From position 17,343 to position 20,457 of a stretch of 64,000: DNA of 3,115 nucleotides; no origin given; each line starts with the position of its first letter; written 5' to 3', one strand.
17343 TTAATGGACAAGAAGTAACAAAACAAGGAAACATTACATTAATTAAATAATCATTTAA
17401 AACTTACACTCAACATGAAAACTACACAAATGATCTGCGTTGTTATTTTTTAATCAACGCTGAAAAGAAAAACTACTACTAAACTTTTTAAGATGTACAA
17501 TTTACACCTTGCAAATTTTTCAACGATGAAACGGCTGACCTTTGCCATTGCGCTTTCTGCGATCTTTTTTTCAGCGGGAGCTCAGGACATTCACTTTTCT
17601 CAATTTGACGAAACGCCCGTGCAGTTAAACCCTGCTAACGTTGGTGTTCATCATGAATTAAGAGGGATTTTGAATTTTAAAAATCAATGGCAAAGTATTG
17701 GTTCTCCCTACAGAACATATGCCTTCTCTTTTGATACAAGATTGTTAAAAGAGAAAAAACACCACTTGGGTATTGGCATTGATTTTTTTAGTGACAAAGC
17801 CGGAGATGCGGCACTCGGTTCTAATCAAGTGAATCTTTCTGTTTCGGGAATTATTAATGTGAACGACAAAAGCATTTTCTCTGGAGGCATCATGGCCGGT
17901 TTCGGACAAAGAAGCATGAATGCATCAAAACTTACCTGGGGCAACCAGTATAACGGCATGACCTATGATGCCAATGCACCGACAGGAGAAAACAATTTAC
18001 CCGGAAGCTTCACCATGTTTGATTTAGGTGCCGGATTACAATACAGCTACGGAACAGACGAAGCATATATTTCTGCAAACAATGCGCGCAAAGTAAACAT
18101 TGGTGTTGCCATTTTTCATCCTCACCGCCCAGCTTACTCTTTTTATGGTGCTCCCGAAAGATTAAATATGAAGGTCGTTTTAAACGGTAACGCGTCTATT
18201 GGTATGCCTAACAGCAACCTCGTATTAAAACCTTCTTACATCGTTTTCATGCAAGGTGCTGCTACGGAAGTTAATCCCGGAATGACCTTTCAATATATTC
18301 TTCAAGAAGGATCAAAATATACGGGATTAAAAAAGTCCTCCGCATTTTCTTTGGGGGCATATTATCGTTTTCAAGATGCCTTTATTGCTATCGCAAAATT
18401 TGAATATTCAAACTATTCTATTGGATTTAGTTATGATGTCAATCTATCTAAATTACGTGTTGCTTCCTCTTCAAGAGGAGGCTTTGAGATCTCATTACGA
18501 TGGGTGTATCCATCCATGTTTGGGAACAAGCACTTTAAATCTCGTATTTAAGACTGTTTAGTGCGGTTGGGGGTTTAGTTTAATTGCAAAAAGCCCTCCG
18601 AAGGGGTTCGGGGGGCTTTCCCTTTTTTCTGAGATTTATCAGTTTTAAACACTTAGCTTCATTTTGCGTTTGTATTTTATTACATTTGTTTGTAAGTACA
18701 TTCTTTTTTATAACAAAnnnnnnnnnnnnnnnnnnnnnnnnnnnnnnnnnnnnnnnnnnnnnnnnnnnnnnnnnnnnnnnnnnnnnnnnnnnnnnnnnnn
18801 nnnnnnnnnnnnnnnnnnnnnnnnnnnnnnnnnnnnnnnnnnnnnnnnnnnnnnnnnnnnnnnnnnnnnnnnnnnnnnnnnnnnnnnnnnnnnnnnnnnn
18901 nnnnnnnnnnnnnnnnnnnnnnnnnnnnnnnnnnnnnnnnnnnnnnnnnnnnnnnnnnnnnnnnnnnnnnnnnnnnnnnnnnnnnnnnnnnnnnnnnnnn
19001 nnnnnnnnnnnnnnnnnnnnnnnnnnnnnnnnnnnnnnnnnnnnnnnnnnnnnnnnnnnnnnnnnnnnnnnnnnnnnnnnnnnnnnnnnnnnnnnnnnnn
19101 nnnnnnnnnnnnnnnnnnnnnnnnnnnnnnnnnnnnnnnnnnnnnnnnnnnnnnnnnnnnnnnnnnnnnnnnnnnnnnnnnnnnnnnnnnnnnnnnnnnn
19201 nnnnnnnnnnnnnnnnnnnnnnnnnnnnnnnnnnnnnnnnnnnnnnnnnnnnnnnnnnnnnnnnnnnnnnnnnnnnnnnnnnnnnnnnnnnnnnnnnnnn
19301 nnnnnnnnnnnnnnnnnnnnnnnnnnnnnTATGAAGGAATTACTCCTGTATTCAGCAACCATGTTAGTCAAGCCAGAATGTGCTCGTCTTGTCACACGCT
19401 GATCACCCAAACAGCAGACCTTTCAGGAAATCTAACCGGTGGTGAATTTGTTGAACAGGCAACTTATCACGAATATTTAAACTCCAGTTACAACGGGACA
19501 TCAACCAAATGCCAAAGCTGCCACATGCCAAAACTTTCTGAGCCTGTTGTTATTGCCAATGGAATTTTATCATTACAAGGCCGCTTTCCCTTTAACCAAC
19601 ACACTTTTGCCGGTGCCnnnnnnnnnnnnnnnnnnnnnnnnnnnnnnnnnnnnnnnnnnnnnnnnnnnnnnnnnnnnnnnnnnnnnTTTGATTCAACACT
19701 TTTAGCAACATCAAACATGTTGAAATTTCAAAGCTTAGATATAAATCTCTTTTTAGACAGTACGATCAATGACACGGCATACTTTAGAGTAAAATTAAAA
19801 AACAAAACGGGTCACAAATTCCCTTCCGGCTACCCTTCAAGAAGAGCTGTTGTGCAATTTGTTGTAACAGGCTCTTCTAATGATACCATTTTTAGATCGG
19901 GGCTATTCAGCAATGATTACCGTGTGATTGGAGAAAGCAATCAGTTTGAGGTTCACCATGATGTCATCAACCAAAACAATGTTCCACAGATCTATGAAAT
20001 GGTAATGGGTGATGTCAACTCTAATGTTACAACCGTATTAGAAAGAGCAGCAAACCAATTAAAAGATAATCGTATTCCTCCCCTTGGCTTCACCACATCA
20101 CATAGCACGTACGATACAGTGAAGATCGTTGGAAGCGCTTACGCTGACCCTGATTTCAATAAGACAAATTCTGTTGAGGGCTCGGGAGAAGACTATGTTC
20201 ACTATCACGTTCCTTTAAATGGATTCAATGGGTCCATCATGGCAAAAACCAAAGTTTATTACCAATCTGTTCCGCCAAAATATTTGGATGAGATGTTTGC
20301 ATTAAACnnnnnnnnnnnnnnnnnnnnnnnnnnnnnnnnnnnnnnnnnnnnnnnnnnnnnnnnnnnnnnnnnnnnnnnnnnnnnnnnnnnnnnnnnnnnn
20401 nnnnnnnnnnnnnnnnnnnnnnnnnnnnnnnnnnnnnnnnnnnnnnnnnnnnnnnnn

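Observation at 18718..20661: Pentaheme c-type cytochrome predicted to be exported and surface-anchored via the type IX secretion system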

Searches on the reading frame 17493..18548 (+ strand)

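Call 8: search_protein_families(library=pfam, proteins=[window:17493-18548:+], max_evalue=0.001)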
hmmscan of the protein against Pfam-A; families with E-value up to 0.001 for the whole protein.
window:17493-18548:+ (352 aa): 1 family
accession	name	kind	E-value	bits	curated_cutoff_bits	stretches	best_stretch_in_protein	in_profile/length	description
PF11751.14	PorP_SprF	-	2.2e-37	129.5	22.3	1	29-336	3-272/273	Type IX secretion system membrane protein PorP/SprF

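Call 82: search_protein_families(library=ncbifam, proteins=[window:17493-18548:+], max_evalue=0.00001)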
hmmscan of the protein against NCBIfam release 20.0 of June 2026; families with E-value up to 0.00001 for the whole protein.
window:17493-18548:+ (352 aa): 1 family
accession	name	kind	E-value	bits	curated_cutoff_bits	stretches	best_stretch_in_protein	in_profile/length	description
TIGR03519.1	T9SS_PorP_fam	subfamily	5.9e-49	167.1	90.55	1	12-336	1-289/292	PorP/SprF family type IX secretion system membrane protein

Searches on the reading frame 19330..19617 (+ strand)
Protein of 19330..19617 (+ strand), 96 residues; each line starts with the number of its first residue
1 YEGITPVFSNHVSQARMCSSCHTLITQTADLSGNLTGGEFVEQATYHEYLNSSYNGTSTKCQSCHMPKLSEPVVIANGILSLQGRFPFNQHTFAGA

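Call 70: search_solved_structures(query=A4, max_evalue=10, show_alignments=4)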
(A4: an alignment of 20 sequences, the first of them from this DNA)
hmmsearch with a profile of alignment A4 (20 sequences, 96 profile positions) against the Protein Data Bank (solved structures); distinct sequences matched with E-value up to 10: 18.
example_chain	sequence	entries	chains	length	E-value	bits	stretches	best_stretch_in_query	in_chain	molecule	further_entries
8bcx_A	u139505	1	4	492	0.00015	25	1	49-69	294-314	Nitrite reductase (cytochrome; ammonia-forming)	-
1qdb_A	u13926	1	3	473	0.012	19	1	38-71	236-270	CYTOCHROME C NITRITE REDUCTASE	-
3ubr_A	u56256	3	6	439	0.016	18.5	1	42-71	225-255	Cytochrome c-552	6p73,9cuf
2j7a_A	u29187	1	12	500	0.023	18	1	42-87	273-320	CYTOCHROME C NITRITE REDUCTASE NRFA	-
2vr0_A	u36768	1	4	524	0.026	17.9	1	42-87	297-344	CYTOCHROME C NITRITE REDUCTASE, CATALYTIC SUBUNIT NFRA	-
2rf7_A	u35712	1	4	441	0.032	17.6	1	40-71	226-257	Cytochrome c-552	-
1gu6_A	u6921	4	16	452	0.046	17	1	41-71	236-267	CYTOCHROME C552 | Cytochrome c-552 | Cytochrome c nitrite reductase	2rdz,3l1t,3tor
4wjy_A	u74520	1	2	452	0.047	17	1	41-71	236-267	Cytochrome c-552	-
6v0a_A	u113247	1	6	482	0.05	16.9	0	50-76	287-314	Nitrite reductase (cytochrome; ammonia-forming)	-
5ze8_A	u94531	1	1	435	0.19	15.1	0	56-68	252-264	cytochrome c552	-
1ogy_B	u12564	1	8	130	0.21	15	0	31-76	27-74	DIHEME CYTOCHROME C NAPB MOLECULE: NITRATE REDUCTASE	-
9wt9_A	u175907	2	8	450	0.35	14.2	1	8-70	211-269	Cytochrome c,Multiheme cytochrome c selenoprotein mutant (MccSep U325A) | Cytochrome c,Multiheme cytochrome c selenoprotein (MccSep)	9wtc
9wt8_A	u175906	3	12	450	0.35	14.2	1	8-70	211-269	Cytochrome c,Multiheme cytochrome c selenoprotein (MccSep)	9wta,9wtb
8rv0_Y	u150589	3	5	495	0.63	13.4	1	42-69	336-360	Octaheme cytochrome c nitrite reductase | Octaheme nitrite c cytochrome c reductase | Octaheme nitrite reductase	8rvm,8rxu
1fs7_A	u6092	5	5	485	1.2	12.5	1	44-71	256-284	CYTOCHROME C NITRITE REDUCTASE | Cytochrome c-552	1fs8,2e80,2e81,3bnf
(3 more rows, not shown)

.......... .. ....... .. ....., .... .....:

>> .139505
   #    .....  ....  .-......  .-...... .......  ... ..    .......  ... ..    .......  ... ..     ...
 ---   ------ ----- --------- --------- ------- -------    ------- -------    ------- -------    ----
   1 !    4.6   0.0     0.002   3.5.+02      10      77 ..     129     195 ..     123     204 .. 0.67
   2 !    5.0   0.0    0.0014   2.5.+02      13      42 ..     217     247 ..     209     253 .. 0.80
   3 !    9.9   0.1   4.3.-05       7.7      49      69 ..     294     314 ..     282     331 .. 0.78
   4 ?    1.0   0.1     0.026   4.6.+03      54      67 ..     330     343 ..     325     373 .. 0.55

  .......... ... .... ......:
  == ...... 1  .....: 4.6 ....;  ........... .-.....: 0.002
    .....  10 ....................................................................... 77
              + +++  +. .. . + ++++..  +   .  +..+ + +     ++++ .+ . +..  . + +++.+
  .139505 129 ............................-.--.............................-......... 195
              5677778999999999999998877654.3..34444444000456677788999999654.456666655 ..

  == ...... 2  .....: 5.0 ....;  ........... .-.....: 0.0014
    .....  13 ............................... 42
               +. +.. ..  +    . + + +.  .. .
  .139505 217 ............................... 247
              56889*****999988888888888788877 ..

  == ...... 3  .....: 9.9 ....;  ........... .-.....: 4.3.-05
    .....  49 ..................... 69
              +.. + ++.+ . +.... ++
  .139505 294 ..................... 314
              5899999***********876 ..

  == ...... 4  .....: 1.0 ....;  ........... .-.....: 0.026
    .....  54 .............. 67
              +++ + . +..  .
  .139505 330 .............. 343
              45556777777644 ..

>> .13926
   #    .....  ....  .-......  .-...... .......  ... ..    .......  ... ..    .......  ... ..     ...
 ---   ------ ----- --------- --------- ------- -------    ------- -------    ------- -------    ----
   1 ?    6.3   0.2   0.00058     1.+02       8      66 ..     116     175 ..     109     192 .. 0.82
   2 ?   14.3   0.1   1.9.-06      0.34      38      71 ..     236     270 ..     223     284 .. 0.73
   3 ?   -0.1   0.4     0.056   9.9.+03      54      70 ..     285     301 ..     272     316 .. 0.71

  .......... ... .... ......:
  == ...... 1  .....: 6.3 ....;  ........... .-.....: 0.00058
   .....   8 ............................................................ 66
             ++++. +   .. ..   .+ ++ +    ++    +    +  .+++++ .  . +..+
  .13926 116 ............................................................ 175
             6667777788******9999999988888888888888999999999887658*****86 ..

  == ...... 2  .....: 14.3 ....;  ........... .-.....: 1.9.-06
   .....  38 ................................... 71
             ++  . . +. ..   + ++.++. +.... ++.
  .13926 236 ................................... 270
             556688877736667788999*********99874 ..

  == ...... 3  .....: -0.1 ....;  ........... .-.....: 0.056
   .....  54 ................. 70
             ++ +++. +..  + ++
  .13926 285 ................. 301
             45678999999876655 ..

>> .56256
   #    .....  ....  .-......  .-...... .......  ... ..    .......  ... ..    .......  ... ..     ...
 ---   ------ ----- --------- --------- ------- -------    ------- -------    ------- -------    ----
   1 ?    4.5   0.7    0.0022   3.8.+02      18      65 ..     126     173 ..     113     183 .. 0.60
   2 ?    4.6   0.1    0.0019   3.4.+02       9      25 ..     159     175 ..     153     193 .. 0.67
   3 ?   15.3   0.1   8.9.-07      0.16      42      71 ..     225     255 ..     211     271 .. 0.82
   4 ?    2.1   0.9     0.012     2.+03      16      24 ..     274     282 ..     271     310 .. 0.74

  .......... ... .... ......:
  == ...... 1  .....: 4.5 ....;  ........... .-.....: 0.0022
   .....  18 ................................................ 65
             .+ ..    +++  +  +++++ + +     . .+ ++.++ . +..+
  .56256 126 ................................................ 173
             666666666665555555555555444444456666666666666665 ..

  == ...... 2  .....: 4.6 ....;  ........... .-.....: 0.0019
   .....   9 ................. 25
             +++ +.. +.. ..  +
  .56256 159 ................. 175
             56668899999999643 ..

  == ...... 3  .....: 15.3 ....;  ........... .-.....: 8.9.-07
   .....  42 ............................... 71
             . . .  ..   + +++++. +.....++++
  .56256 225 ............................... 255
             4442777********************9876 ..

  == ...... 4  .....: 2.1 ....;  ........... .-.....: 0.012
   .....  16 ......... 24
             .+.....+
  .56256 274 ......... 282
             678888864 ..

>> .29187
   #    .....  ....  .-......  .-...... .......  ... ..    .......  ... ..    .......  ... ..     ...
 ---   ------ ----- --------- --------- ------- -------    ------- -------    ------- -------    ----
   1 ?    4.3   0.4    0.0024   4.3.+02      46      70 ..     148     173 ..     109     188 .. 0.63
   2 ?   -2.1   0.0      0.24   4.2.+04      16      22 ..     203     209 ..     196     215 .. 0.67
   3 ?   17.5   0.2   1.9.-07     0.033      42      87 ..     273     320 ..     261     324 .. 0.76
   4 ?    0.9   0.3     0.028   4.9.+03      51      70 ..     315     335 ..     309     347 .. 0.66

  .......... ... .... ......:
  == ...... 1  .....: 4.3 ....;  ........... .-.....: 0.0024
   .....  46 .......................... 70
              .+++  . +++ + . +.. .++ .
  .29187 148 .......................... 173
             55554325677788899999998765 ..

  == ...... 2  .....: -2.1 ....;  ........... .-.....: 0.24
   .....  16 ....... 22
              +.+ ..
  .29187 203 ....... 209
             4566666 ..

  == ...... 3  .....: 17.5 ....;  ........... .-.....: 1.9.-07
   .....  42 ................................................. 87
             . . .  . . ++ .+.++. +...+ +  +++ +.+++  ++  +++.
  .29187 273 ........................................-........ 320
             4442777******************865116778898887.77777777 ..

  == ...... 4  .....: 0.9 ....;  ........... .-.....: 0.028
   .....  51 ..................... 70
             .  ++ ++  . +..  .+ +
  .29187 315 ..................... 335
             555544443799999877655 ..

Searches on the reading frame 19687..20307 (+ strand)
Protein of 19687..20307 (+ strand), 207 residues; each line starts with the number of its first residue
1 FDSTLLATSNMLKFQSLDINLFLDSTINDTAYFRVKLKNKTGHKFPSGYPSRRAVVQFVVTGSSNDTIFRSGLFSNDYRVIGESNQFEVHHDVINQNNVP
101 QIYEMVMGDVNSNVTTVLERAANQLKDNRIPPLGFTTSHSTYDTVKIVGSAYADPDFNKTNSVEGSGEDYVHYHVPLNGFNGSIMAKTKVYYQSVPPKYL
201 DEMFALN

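Call 18: search_solved_structures(query=window:19687-20307:+, max_evalue=10, show_alignments=5)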
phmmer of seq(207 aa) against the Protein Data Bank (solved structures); distinct sequences matched with E-value up to 10: 0.
